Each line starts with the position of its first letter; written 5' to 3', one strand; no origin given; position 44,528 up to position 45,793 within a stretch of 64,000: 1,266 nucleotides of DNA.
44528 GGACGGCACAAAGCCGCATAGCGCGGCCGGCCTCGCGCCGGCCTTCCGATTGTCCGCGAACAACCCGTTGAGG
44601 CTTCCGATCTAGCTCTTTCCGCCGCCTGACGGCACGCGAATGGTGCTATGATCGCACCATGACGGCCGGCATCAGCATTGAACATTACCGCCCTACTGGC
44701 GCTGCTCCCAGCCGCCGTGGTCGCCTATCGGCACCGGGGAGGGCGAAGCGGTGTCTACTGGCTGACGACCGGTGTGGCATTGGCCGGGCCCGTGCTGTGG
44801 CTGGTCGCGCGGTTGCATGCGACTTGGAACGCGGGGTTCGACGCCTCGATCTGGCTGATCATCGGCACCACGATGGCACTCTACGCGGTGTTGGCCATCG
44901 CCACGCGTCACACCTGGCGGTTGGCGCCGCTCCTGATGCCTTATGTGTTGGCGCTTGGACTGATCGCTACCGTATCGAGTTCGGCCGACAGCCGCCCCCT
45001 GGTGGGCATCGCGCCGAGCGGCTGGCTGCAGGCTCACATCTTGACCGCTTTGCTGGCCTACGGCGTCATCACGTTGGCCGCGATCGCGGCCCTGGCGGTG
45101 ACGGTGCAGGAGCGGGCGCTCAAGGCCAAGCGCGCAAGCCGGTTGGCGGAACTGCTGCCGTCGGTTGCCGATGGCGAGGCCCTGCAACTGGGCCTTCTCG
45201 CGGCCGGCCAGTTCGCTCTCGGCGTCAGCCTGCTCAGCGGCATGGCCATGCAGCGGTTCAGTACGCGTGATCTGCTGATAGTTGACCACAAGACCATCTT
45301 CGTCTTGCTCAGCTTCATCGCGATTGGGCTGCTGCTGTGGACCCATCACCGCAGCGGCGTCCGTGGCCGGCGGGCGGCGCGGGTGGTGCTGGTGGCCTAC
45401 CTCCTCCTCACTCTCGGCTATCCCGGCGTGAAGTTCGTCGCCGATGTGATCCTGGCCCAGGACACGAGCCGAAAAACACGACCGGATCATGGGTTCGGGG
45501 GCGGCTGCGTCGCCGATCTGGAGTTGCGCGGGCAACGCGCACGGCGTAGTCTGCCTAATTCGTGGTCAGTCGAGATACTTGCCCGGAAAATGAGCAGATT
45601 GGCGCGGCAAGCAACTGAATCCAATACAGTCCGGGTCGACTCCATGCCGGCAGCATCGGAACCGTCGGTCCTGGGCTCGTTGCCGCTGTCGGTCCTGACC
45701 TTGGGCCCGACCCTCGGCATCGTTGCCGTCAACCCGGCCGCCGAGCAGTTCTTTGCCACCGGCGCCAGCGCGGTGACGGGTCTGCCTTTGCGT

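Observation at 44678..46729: YpjD-like 8-TM membrane protein read through in frame into NtrB: candidate membrane-anchored NtrB or lost stop codon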

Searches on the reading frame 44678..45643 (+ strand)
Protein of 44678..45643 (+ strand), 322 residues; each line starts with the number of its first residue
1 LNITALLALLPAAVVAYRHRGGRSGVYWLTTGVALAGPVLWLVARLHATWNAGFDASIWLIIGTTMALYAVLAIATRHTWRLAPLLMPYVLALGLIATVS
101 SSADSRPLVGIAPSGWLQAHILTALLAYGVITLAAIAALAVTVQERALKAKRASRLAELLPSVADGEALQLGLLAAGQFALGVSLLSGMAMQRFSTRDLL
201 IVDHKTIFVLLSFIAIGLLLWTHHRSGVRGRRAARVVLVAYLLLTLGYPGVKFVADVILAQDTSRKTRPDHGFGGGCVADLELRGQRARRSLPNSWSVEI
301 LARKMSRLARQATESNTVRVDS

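Call 4: search_protein_families(library=ncbifam, proteins=[window:44678-45463:+], max_evalue=0.01)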
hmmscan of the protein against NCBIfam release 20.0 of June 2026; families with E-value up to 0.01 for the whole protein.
window:44678-45463:+ (262 aa): 1 family
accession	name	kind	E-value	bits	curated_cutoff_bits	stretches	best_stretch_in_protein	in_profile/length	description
TIGR03144.1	cytochr_II_ccsB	equivalog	3.6e-09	36.7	187.6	1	62-255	36-245/252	c-type cytochrome biogenesis protein CcsB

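Call 12: find_homologous_proteins(query=window:44678-45643:+, max_evalue=0.00001)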
Query window:44678-45643:+ (322 aa): 917 proteins with E <= 0.00001 among 8000 candidates; the best 120 are listed.
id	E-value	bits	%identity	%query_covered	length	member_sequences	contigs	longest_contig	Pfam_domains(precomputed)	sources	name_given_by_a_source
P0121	9.3e-80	287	56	81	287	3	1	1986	PF01578.26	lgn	-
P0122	4.9e-79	284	57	75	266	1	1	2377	PF01578.26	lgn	-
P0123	8.5e-79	283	56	80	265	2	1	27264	PF01578.26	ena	-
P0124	3.3e-77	278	55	81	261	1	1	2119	PF01578.26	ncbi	ncbi:MAG: cytochrome c biogenesis protein CcsA [Kiloniellales bacterium]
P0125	2.2e-75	272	51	81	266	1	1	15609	PF01578.26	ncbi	-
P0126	2.5e-75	272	51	80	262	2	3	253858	PF01578.26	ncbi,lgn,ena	-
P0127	1.6e-74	269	51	80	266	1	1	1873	PF01578.26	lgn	-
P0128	4.7e-74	268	52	80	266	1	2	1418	PF01578.26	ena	-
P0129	9.5e-74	267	52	76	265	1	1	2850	PF01578.26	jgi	jgi:ABC-type uncharacterized transport system permease subunit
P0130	1.2e-73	267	52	81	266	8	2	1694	PF01578.26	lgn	-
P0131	4.6e-73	265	51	75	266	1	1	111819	PF01578.26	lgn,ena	-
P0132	5.7e-73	264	54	81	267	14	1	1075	PF01578.26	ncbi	-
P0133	7.1e-73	264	53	80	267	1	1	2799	PF01578.26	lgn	-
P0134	1.3e-72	263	52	76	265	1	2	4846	PF01578.26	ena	-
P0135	2.5e-72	262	51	76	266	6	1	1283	PF01578.26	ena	-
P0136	2.8e-72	262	53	80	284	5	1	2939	PF01578.26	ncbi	-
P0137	4.5e-72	261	51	76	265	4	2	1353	PF01578.26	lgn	-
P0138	4.8e-72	261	48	80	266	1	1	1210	PF01578.26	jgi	-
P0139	7.3e-72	261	52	74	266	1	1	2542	PF01578.26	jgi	-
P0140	1.0e-71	260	49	80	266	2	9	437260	PF01578.26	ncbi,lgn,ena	-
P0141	2.4e-71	259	54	75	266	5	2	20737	PF01578.26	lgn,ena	-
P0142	3.7e-71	258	50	76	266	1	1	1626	PF01578.26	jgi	jgi:ABC-type uncharacterized transport system permease subunit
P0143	4.4e-71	258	49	76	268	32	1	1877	PF01578.26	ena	-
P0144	5.3e-71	258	49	80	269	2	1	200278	PF01578.26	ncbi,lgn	ncbi:MAG: cytochrome c biogenesis protein CcsA [Alphaproteobacteria bacterium]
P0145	5.6e-71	258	51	80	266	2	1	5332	PF01578.26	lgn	-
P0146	6.2e-71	258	51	75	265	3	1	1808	PF01578.26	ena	-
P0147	6.5e-71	258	50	81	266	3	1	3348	PF01578.26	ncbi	-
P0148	7.2e-71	257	51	75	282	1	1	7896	PF01578.26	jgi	jgi:ABC-type uncharacterized transport system permease subunit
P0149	7.5e-71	257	53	74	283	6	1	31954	PF01578.26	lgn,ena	-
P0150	8.4e-71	257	49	80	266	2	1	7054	PF01578.26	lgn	-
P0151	1.8e-70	256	48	76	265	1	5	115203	PF01578.26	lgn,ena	-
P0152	2.1e-70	256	53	75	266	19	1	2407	PF01578.26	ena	-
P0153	2.5e-70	256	50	80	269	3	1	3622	PF01578.26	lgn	-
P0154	2.5e-70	256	53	81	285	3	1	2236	PF01578.26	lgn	-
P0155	3.7e-70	255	50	81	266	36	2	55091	PF01578.26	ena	-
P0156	3.9e-70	255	50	81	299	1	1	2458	PF01578.26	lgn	-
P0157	4.5e-70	255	51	80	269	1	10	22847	PF01578.26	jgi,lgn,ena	jgi:ABC-type uncharacterized transport system permease subunit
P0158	4.8e-70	255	51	81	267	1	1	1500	PF01578.26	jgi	jgi:ABC-type uncharacterized transport system permease subunit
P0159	5.3e-70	255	52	81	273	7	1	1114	PF01578.26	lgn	-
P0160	5.5e-70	255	50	80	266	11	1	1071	PF01578.26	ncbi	-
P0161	5.6e-70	255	51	80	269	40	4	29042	PF01578.26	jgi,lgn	jgi:ABC-type uncharacterized transport system permease subunit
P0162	5.9e-70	254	47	75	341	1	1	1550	PF01578.26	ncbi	-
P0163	6.3e-70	254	50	80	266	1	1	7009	PF01578.26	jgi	jgi:ABC-type uncharacterized transport system permease subunit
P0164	8.4e-70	254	49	80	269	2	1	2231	PF01578.26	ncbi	ncbi:unnamed protein product [Discosporangium mesarthrocarpum]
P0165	9.2e-70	254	51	76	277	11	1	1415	PF01578.26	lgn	-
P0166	9.8e-70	254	50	81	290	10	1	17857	PF01578.26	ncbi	-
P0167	1.0e-69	254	50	81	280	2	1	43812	PF01578.26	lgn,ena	-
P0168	1.4e-69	253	52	80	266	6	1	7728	PF01578.26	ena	-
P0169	1.5e-69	253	50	81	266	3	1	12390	PF01578.26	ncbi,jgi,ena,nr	ncbi:MAG: cytochrome c biogenesis protein CcsA [Alphaproteobacteria bacterium]|nr:cytochrome c bioge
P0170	1.7e-69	253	50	81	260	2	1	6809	PF01578.26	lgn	-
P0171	1.8e-69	253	54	80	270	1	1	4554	PF01578.26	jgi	jgi:ABC-type uncharacterized transport system permease subunit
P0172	1.8e-69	253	52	78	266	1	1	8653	PF01578.26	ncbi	ncbi:MAG: inner membrane protein YpjD [Alphaproteobacteria bacterium]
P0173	2.2e-69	253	50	81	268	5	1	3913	PF01578.26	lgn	-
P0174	2.8e-69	252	47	88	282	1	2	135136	PF01578.26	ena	-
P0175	3.3e-69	252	54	74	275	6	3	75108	PF01578.26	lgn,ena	-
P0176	3.4e-69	252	51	76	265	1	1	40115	PF01578.26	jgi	jgi:ABC-type uncharacterized transport system permease subunit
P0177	3.5e-69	252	48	81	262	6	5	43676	PF01578.26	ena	-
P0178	4.2e-69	252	49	81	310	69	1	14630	PF01578.26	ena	-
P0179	6.1e-69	251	51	80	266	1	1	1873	PF01578.26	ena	-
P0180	6.3e-69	251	51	81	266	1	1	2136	PF01578.26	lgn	-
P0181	7.2e-69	251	49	81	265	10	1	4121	PF01578.26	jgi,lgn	jgi:ABC-type uncharacterized transport system permease subunit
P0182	7.3e-69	251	49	81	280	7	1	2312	PF01578.26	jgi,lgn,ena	-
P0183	7.8e-69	251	51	78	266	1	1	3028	PF01578.26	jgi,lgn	jgi:ABC-type uncharacterized transport system permease subunit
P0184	8.1e-69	251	48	81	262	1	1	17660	PF01578.26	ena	-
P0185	8.2e-69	251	53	80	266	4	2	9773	PF01578.26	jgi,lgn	jgi:ABC-type uncharacterized transport system permease subunit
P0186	9.4e-69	251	52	75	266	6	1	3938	PF01578.26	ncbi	-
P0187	9.7e-69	250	50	80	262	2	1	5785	PF01578.26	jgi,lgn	jgi:ABC-type uncharacterized transport system permease subunit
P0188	1.0e-68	250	49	76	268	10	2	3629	PF01578.26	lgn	-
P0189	1.1e-68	250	50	81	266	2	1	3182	PF01578.26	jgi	jgi:ABC-type uncharacterized transport system permease subunit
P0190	1.1e-68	250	50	80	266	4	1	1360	PF01578.26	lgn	-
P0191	1.1e-68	250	50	76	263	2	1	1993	PF01578.26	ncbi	-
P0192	1.2e-68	250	50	78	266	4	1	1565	PF01578.26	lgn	-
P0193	1.2e-68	250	48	76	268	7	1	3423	PF01578.26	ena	-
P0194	1.3e-68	250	49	76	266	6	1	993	PF01578.26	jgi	jgi:ABC-type uncharacterized transport system permease subunit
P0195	1.4e-68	250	48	80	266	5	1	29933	PF01578.26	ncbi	ncbi:MAG: inner membrane protein YpjD [Rhodospirillales bacterium]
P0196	1.4e-68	250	51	75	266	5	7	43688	PF01578.26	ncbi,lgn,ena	-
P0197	1.4e-68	250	51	81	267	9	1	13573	PF01578.26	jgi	jgi:ABC-type uncharacterized transport system permease subunit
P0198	1.5e-68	250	52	74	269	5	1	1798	PF01578.26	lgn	-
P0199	1.5e-68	250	52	74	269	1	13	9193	PF01578.26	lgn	-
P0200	1.5e-68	250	50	81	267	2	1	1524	PF01578.26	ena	-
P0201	1.5e-68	250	53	75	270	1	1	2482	PF01578.26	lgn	-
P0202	1.8e-68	250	53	75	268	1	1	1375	PF01578.26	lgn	-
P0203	2.2e-68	249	53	75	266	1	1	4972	PF01578.26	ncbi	-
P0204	2.5e-68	249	51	75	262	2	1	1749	PF01578.26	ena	-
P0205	2.7e-68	249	50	81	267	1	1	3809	PF01578.26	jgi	jgi:ABC-type uncharacterized transport system permease subunit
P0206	2.9e-68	249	49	76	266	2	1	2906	PF01578.26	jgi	jgi:ABC-type uncharacterized transport system permease subunit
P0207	2.9e-68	249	50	80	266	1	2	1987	PF01578.26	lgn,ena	-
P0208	3.0e-68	249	52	80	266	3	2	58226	PF01578.26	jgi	jgi:ABC-type uncharacterized transport system permease subunit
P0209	3.1e-68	249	51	74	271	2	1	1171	PF01578.26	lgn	-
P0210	3.2e-68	249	52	80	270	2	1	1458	PF01578.26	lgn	-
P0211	3.5e-68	249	50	75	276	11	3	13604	PF01578.26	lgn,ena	-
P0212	4.2e-68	248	48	81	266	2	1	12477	PF01578.26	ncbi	-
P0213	4.5e-68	248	50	80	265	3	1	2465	PF01578.26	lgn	-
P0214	4.5e-68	248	49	76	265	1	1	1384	PF01578.26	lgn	-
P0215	4.6e-68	248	50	81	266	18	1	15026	PF01578.26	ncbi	-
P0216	4.7e-68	248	46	80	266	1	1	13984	PF01578.26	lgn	-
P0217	4.8e-68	248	48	75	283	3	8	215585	PF01578.26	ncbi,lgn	-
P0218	4.9e-68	248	52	74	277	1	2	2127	PF01578.26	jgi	jgi:ABC-type uncharacterized transport system permease subunit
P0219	5.0e-68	248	49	75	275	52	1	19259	PF01578.26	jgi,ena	-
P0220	5.1e-68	248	53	75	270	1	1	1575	PF01578.26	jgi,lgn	jgi:ABC-type uncharacterized transport system permease subunit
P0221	5.2e-68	248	53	74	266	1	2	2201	PF01578.26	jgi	-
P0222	5.3e-68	248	51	75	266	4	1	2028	PF01578.26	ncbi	-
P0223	5.5e-68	248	52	80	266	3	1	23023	PF01578.26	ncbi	-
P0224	5.8e-68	248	49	79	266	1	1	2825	PF01578.26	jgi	-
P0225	6.4e-68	248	53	75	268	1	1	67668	PF01578.26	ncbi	ncbi:MAG: cytochrome c biogenesis protein CcsA [Pseudomonadota bacterium]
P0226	7.5e-68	248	48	80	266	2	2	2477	PF01578.26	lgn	-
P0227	7.7e-68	248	49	76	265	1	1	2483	PF01578.26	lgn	-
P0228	7.9e-68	247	47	81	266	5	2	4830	PF01578.26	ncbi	-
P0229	9.6e-68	247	49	80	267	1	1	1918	PF01578.26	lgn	-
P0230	1.1e-67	247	52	75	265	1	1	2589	PF01578.26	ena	-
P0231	1.2e-67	247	50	80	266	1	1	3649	PF01578.26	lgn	-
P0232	1.3e-67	247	52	74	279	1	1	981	PF01578.26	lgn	-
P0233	1.3e-67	247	49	79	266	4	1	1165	PF01578.26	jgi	jgi:ABC-type uncharacterized transport system permease subunit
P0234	1.4e-67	247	48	81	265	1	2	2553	PF01578.26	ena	-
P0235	1.7e-67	246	48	80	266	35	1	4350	PF01578.26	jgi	jgi:ABC-type uncharacterized transport system permease subunit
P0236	1.7e-67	246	51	80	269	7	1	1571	PF01578.26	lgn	-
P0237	1.9e-67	246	52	70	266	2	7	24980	PF01578.26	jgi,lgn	-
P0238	2.0e-67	246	47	81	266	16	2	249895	PF01578.26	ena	-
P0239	2.0e-67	246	49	81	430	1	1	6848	PF01578.26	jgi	jgi:ABC-type uncharacterized transport system permease subunit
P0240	2.1e-67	246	51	80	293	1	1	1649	PF01578.26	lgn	-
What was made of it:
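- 44678..45457 (+): Body of the YpjD/CcsA-like gene (residues 1-260 of the long ORF; 8 TM helices). It starts at the first possible in-frame start, TTG. There are 917 homologues, all stand-alone proteins of about 260-290 aa among the 120 listed, 57% identity at best (call 12).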

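Call 32: predict_structure(alignment_id=A4)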
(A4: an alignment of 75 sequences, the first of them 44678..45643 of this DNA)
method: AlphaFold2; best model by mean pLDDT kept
length: 322 residues; sequences in the alignment: 75
mean_pLDDT: 81.7   pTM: 0.75
mean pLDDT of the five models: 81.7, 81.4, 80.8, 79.9, 79.2
residues with pLDDT >= 90: 155; 70-90: 92; 50-70: 54; < 50: 21
segments of 3 or more residues with pLDDT < 50: 271-277, 289-293
pLDDT, mean of each block of 10 residues (from residue 1): 89 88 89 94 81 83 96 95 96 92 68 80 93 96 94 93 95 96 94 87 88 93 85 80 72 50 57 47 51 53 78 69 50
secondary structure, 60 per line:
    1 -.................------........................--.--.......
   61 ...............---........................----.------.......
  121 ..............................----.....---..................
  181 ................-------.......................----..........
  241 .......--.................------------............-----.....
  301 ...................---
elements in order: H2-18 H25-48 H54-75 H79-102 H114-150 H155-159 H163-196 H204-226 H231-247 H250-266 H279-290 H296-319
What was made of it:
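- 44678..45457 (+): AF2 gives 8 helices with mean pLDDT 81.7 (call 32).
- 45461..45589 (+): Former ypjD-ntrB intergenic spacer, now open in frame (43 codons). AF2 pLDDT is about 50 (call 32).
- On YpjD / PF01578 cytochrome c assembly family: The AF2 model has 8 TM helices and mean pLDDT 81.7 (call 32).
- There are 8 helices (call 32).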

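Call 34: fold_search(model_id=the predicted structure, library=pdb)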
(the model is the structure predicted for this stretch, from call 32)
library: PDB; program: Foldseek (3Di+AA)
matches with E <= 10: 453; with E <= 0.001: 0
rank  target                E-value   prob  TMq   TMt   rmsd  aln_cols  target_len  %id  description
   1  7s9z                  1.9e-03  1.00  0.40  0.18   9.5       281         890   14  Helicobacter Hepaticus CcsBA Closed Conformation (released 2021-12-22)
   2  4od4_A                3.6e-02  0.93  0.30  0.33   9.6       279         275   12  Apo structure of a UbiA homolog from Aeropyrum pernix K1 (released 2014-03-19)
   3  9f5x_2D               5.0e-02  0.66  0.22  0.26  21.2       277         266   13  Structure of the Chlamydomonas reinhardtii respiratory supercomplex I1 III2 IV2 (released 2025-03-12)
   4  9hdd_A                6.6e-02  0.44  0.18  0.15  21.1       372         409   12  Sla2 C-terminal region (Residues 560-968) (REND and THATCH domains) (released 2025-05-21)
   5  5j4z_BC               3.3e-01  0.51  0.26  0.31  19.2       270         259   10  Architecture of tight respirasome (released 2016-09-21)
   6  7bpu_A                3.4e-01  0.66  0.29  0.31   8.2       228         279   10  Structural and mechanistic insights into the biosynthesis of Digeranylgeranylglyceryl phosphate synthase in membranes (released 2021-04-14)
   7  5h5m_B                3.4e-01  0.20  0.17  0.16  14.8       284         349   12  Crystal structure of HMP-1 M domain (released 2017-03-29)
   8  8ju6_A                4.0e-01  0.35  0.24  0.13  19.3       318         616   13  Structure of human TRPV4 with antagonist GSK279 (released 2024-05-08)
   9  4iar                  4.8e-01  0.13  0.17  0.16  24.4       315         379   13  Crystal structure of the chimeric protein of 5-HT1B-BRIL in complex with ergotamine (PSI Community Target) (released 2013-03-13)
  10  6bbj_A                5.0e-01  0.35  0.27  0.16  20.2       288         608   12  Xenopus Tropicalis TRPV4 (released 2018-02-28)
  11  7e1v_G                5.3e-01  0.41  0.22  0.33  12.8       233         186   11  Cryo-EM structure of apo hybrid respiratory supercomplex consisting of Mycobacterium tuberculosis complexIII and Mycob (released 2021-10-13)
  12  8zo8_C3               5.3e-01  0.25  0.22  0.26  20.2       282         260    8  Respirasome open state 3 in presence of metformin (SC-MetO3) (released 2025-11-19)
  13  4od5_A                5.5e-01  0.47  0.29  0.32   9.6       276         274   11  Substrate-bound structure of a UbiA homolog from Aeropyrum pernix K1 (released 2014-03-19)
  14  6bwj_B                5.8e-01  0.18  0.18  0.11  18.8       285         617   14  Crystal structure of the TRPV2 ion channel in complex with RTx (released 2018-05-02)
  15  7l2p_B                6.1e-01  0.25  0.24  0.15  19.0       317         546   12  cryo-EM structure of unliganded minimal TRPV1 (released 2021-09-22)
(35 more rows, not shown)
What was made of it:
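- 44678..45457 (+): The top PDB fold hit is CcsBA 7s9z (call 34).
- On YpjD / PF01578 cytochrome c assembly family: The top Foldseek PDB hit is CcsBA 7s9z, probability 1.00, E 1.9e-3 (call 34).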

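Call 36: search_solved_structures(query=A4, max_evalue=1, show_alignments=3)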
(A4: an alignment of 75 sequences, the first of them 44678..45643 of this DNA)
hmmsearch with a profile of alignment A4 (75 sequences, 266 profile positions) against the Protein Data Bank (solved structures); distinct sequences matched with E-value up to 1: 0.
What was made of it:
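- On YpjD / PF01578 cytochrome c assembly family: No sequence-level PDB hit was found (call 36).
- Tried and rejected: A YpjD profile found nothing (call 36), so the topology could not be transferred residue by residue from CcsBA.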
